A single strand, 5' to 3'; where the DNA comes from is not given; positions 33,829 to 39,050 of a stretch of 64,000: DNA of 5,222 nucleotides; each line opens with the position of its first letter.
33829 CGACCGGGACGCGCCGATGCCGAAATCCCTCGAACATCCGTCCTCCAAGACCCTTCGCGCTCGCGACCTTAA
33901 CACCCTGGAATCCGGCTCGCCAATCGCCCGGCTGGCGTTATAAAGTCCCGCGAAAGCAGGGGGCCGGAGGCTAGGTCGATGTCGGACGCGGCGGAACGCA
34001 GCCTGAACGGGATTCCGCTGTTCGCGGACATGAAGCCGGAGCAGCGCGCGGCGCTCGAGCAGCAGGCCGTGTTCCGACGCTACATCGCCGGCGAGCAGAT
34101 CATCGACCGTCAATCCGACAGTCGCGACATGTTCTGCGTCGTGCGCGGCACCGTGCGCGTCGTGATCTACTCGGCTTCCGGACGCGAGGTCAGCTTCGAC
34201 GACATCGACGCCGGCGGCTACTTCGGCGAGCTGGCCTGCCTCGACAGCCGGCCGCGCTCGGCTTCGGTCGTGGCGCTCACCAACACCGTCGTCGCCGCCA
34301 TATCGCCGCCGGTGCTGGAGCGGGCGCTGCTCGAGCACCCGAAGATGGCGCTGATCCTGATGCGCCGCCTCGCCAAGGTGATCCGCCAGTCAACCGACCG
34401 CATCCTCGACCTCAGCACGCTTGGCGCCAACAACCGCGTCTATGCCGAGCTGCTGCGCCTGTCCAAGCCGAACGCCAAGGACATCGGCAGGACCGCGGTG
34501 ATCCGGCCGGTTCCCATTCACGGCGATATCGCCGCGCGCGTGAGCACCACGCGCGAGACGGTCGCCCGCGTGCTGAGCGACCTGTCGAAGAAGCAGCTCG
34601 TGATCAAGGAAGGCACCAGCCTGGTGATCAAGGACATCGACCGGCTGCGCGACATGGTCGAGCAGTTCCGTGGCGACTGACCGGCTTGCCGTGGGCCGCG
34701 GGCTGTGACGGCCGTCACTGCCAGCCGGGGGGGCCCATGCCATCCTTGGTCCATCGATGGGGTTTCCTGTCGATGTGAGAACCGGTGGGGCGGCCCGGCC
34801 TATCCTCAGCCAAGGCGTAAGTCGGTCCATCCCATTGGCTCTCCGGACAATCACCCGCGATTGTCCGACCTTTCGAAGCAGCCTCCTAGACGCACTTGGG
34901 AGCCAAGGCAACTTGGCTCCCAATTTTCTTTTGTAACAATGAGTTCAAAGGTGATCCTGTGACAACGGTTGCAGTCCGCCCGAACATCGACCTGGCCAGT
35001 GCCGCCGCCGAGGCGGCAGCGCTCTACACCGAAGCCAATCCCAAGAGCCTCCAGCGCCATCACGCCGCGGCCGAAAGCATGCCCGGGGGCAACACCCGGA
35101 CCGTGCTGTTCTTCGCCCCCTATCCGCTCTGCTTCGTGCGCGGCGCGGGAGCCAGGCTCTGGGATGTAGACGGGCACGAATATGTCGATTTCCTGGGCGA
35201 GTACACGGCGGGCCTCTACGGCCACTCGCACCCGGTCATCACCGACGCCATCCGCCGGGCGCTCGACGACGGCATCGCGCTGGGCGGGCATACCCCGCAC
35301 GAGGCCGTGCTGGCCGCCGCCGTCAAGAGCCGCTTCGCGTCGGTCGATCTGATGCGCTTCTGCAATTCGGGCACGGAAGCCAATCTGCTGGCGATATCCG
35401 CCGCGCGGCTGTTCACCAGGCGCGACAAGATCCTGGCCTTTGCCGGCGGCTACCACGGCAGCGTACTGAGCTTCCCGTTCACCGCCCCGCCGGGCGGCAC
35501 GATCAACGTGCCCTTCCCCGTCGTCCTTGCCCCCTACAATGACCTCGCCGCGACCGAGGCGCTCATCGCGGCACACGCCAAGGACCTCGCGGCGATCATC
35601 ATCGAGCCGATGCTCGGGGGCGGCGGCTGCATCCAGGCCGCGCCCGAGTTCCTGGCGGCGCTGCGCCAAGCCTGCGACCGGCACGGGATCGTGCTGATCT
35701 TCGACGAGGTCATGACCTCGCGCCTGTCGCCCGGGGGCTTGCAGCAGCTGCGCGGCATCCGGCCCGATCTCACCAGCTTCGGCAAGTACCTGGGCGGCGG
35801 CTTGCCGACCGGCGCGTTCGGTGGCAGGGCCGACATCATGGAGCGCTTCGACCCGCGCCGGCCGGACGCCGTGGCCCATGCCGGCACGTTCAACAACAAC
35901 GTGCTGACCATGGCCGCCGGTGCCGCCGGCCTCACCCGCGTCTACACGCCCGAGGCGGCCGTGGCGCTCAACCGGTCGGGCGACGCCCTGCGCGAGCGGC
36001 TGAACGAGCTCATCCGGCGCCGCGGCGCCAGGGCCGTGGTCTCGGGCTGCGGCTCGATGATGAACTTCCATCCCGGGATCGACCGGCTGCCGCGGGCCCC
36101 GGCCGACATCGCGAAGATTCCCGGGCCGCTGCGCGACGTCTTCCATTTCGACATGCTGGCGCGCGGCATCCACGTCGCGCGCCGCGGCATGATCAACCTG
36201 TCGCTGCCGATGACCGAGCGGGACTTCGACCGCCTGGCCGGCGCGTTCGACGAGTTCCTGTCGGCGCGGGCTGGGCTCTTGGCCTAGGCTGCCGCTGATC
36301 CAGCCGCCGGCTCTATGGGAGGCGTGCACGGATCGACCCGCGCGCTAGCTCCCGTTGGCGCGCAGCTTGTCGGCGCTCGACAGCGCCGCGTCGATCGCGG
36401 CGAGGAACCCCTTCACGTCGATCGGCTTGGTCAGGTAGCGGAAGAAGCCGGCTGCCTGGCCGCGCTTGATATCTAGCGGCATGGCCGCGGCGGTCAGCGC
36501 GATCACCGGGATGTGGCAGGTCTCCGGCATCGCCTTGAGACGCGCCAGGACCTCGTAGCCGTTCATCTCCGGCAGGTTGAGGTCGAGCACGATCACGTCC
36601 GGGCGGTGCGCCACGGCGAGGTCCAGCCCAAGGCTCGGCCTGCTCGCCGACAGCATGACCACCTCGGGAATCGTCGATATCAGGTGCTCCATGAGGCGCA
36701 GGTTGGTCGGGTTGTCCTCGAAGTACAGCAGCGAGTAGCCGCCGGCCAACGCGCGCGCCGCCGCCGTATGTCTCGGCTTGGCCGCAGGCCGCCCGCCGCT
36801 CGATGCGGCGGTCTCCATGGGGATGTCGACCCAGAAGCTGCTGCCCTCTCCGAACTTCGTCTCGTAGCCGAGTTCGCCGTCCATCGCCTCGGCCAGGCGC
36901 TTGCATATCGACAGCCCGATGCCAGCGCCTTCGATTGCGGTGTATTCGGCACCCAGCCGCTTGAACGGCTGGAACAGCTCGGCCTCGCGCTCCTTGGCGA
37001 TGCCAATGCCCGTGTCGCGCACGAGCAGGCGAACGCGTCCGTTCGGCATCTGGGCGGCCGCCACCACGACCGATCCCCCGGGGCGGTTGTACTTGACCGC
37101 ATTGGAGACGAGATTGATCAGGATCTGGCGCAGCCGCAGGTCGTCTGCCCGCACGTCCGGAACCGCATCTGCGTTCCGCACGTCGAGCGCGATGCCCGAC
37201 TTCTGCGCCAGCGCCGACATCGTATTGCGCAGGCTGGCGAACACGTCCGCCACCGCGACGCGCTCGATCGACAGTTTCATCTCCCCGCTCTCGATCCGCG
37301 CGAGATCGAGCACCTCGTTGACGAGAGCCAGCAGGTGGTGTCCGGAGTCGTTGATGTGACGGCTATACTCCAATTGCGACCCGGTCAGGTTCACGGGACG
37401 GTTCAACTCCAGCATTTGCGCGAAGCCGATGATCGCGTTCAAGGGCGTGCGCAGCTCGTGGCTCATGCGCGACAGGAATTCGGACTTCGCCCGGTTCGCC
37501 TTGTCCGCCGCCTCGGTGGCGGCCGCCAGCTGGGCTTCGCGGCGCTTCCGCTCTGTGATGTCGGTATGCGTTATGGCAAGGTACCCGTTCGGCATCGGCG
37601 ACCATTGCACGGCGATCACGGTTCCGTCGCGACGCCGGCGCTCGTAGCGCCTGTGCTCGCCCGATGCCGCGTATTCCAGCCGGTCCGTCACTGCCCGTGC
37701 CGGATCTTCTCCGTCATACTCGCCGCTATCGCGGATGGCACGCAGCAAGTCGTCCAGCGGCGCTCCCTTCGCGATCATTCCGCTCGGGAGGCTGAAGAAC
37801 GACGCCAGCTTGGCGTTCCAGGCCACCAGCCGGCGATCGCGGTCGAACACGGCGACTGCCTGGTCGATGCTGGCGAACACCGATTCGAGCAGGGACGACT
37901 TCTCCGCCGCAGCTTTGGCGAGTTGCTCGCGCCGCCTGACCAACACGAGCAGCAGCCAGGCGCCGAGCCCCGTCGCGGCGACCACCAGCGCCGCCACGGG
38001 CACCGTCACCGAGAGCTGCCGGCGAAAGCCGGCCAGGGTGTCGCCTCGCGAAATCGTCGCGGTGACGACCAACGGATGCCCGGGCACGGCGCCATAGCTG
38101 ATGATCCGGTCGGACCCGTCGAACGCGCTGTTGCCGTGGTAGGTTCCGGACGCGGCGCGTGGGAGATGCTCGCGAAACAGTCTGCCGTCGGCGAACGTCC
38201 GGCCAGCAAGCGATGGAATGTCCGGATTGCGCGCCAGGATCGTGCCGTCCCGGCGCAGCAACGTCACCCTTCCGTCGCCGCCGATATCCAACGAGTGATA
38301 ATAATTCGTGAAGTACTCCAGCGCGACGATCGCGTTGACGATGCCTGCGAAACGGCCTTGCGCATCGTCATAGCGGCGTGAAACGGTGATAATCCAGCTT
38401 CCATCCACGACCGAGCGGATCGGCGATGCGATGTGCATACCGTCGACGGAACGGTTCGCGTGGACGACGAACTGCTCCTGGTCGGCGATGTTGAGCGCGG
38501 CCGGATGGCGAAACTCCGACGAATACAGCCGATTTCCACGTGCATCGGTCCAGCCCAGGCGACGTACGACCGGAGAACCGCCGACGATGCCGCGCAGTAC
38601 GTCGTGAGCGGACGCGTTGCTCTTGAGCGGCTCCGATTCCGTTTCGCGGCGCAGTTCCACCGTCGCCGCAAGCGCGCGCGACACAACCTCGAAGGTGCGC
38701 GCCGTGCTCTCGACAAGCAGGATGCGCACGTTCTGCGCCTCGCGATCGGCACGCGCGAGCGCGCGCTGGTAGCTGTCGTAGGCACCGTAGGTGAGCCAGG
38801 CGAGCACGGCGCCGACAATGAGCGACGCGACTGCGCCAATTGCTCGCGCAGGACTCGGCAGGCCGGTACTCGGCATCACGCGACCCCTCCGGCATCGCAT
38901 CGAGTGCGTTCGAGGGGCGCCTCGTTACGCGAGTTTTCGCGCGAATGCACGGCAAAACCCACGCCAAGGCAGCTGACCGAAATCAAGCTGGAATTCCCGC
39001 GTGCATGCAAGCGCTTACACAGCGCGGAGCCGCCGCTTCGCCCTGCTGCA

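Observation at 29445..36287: Candidate local cyclic-nucleotide/Crp regulon linking a caspase-like protease and a regulatory RNA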

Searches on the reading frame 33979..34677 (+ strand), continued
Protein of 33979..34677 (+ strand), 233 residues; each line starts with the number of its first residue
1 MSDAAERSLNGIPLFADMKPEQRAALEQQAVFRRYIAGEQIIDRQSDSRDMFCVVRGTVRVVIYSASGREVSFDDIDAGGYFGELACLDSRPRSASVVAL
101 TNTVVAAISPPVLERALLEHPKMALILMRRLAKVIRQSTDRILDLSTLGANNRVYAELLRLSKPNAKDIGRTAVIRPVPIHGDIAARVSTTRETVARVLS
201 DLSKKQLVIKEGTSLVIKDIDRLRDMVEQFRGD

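Call 63: search_protein_families(library=ncbifam, proteins=[window:33979-34677:+], max_evalue=0.01)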
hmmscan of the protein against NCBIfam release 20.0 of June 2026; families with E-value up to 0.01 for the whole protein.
window:33979-34677:+ (233 aa): 13 families
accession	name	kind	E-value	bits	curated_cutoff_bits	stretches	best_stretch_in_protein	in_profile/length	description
NF008732.0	PRK11753.1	equivalog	1.1e-21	77.3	266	1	27-218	20-211/214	cAMP-activated global transcriptional regulator CRP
NF010499.0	PRK13918.1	equivalog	1.3e-14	54.2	274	1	35-228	17-202/205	CRP/FNR family transcriptional regulator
NF050806.1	TransRegFixKCaul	equivalog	2.1e-13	50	300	1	19-228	12-215/215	transcriptional regulator FixK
NF052518.1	TransRegLdrP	equivalog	8e-13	48.8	300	1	34-209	3-170/195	transcriptional regulator LdrP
NF008365.0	PRK11161.1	subfamily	2.6e-10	40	228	1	38-229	55-245/250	fumarate/nitrate reduction transcriptional regulator Fnr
NF006901.0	PRK09392.1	equivalog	4.5e-10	39.3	211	1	4-226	4-220/236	transcriptional activator FtrB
NF053664.1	TransRegPtrACyano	equivalog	2.2e-09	36.9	300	1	50-219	29-192/196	Crp/Fnr family transcriptional regulator PtrA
TIGR03697.1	NtcA_cyano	equivalog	1.5e-08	34.6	244.95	1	49-213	12-178/193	global nitrogen regulator NtcA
NF058543.1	ActPatMycb56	equivalog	3.4e-08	32.7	460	1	14-137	3-120/317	acetyltransferase Pat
NF041163.2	encap_f2b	equivalog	4.2e-07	29.4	400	1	7-129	71-195/450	family 2B encapsulin nanocompartment shell protein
NF007707.0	PRK10402.1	subfamily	5.5e-07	29.4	180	1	27-229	28-220/226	transcriptional regulator YeiL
TIGR03896.1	cyc_nuc_ocin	subfamily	1.1e-06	28.2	161.05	1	14-157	145-287/317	bacteriocin-type transport-associated protein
NF045989.1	TransRegFnrLRhodb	equivalog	0.00024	20.4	300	1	20-224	26-232/245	transcriptional regulator FnrL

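Call 65: search_protein_families(library=padloc, proteins=[window:33979-34677:+], max_evalue=0.001)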
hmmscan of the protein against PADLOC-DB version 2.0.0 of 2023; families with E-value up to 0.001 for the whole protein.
window:33979-34677:+ (233 aa): 4 families
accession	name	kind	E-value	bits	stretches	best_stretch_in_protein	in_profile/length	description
PDLC00731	Effector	-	9.6e-14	49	1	25-140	35-146/306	TIR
PDLC02371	PycTIR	-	1.5e-12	45.4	1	25-142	32-145/288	-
PDLC00732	Effector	-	8.2e-11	39.4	1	21-143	27-145/301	TIR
PDLC00730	Effector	-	0.00018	18.8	1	32-106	61-128/299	TIR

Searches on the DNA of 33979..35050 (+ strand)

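Call 9: search_rna_families(source=window, start=34600, end=35050, threshold=evalue, max_evalue=10, show_alignments=3)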
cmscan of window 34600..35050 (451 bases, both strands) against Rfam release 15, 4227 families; matches with E-value up to 10: 2.
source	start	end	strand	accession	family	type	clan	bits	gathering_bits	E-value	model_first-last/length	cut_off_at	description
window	34835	34931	+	RF02353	BjrC68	Gene; sRNA;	-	24.2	39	0.00041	1-82/82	no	Bradyrhizobiaceae sRNA BjrC68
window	34860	34927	-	RF02483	GlsR20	Gene; snRNA; snoRNA; HACA-box;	-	13.2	100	4.8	1-107/107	no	Small nucleolar RNA GlsR20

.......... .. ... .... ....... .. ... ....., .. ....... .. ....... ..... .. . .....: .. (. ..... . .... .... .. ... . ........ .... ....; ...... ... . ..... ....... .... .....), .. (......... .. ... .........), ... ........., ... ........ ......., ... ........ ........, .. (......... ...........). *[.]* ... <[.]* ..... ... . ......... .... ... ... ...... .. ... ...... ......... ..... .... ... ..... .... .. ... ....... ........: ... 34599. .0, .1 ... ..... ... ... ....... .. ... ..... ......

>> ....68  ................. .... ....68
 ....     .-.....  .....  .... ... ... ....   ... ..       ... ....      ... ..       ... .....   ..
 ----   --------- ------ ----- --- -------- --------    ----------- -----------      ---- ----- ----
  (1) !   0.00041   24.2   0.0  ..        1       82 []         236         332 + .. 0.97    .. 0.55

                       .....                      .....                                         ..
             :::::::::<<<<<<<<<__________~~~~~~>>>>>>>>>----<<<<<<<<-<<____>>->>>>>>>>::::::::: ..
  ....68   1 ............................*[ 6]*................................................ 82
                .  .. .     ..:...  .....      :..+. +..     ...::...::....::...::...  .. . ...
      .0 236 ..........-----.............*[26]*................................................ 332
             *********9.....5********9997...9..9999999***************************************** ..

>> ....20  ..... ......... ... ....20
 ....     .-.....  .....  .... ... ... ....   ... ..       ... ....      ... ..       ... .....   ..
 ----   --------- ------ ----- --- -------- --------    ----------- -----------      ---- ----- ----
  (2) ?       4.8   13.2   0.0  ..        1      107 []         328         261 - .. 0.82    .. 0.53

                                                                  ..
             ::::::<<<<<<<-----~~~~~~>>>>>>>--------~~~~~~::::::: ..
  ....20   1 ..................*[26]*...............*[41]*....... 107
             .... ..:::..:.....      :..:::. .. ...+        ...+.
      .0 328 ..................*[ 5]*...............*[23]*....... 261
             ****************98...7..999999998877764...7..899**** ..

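Call 22: search_rna_families(sources=[L003, L044, L005, L006, L008, L049, L051, L056, L058, L060, L071, L082, L086, L099, L101, L085, L091, L104, L107, L094], threshold=gathering, show_alignments=2)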
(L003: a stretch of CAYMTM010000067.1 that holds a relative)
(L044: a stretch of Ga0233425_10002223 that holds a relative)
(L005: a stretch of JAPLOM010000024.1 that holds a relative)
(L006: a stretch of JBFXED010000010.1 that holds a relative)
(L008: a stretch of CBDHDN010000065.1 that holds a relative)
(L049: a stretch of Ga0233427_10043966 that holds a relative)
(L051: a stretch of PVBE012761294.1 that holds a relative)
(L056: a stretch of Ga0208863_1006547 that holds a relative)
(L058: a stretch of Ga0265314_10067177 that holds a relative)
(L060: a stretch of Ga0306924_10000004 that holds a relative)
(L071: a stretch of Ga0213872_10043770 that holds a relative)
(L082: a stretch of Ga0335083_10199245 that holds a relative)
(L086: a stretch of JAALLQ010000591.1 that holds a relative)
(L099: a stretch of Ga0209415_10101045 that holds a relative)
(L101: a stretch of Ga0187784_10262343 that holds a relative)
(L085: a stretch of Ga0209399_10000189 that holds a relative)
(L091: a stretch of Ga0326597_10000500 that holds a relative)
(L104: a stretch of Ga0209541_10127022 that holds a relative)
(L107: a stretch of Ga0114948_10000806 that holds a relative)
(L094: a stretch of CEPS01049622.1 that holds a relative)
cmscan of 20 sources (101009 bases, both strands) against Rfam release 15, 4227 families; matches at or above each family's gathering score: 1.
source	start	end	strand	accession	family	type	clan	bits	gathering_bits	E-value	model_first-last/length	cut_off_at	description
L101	38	111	+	RF00005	tRNA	Gene; tRNA;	CL00001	68.1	29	1.6e-12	1-71/71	no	tRNA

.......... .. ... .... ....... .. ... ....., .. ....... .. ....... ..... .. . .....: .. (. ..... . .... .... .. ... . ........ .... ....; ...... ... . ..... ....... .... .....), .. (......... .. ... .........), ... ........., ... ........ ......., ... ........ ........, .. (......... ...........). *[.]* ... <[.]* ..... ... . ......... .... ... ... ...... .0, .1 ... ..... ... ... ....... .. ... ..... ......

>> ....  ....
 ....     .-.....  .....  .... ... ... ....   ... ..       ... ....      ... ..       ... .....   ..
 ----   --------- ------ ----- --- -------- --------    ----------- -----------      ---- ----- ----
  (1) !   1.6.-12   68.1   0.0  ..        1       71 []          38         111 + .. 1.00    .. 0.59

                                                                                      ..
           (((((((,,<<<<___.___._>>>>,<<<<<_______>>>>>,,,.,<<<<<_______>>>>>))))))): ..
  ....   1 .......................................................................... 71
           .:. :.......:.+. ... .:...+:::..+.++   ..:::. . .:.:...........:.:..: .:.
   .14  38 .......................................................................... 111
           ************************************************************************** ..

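Call 37: search_rna_families(sources=[L119, L121], threshold=gathering, show_alignments=3)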
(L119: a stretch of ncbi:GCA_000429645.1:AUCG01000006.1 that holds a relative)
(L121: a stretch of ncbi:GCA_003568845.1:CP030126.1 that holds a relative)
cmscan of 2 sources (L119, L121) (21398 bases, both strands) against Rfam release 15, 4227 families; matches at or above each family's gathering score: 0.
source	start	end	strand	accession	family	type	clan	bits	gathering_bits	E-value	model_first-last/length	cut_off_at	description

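Call 59: search_rna_families(sources=[L005, L060, L119, L049, L009, L099], threshold=evalue, max_evalue=0.5)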
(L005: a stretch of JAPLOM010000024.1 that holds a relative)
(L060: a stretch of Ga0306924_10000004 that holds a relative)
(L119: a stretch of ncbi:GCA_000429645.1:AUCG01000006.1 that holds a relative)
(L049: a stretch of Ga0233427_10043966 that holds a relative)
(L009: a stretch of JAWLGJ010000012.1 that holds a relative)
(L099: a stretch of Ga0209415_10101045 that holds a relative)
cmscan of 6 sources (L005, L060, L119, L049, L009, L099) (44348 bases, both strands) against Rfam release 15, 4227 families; matches with E-value up to 0.5: 7.
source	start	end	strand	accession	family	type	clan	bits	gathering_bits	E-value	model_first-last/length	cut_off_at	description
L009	8893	8964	+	RF00005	tRNA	Gene; tRNA;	CL00001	67.5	29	1e-12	1-71/71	no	tRNA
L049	2051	2153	+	RF01720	Pseudomon-Rho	Cis-reg;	-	33.2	45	0.3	1-102/102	no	Pseudomon-Rho RNA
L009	8893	8965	-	RF04354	Plastid-ycf2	Cis-reg;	-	29.4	65.7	0.035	1-75/75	no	Plastid-ycf2 5UTR RNA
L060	3778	3855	+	RF02651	SorY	Gene; sRNA;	-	27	111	0.16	1-83/83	no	Singlet oxygen resistance RNA Y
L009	7138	7202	+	RF00519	suhB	Gene; sRNA;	CL00108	26.7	41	0.16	1-77/77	no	Makes More Granules Regulator RNA (mmgR)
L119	5825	5903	+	RF02631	Hrs13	Gene; sRNA;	-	26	52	0.021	1-82/82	no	Hfq-regulated sRNA 13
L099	1894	1966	+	RF00519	suhB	Gene; sRNA;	CL00108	25.1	41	0.42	1-77/77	no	Makes More Granules Regulator RNA (mmgR)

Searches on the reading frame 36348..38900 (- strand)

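Call 8: search_protein_families(library=pfam, proteins=[window:36348-38900:-])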
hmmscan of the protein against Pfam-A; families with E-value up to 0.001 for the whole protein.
window:36348-38900:- (851 aa): 8 families
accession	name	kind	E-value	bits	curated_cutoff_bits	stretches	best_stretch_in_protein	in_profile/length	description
PF12860.13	PAS_7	-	6.5e-30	104.1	27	1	343-455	2-114/115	PAS fold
PF02518.31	HATPase_c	-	1.9e-25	89.9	26.4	1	586-696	2-110/111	Histidine kinase-, DNA gyrase B-, and HSP90-like ATPase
PF22588.2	dCache_1_like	-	1.1e-24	86.9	27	1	195-281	2-88/89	Histidine kinase sensor domain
PF00512.31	HisKA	-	1.3e-19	70.5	26.9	1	471-539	1-66/66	His Kinase A (phospho-acceptor) domain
PF00072.30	Response_reg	-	4.1e-18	66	30.2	1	727-836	4-110/111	Response regulator receiver domain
PF02743.24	dCache_1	-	2.1e-14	54.1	45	1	69-275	28-233/240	Cache domain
PF08448.16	PAS_4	-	7.2e-05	23.4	23.1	0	342-453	1-110/110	PAS fold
PF13188.13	PAS_8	-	0.00027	21.2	21.8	1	337-396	2-56/65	PAS domain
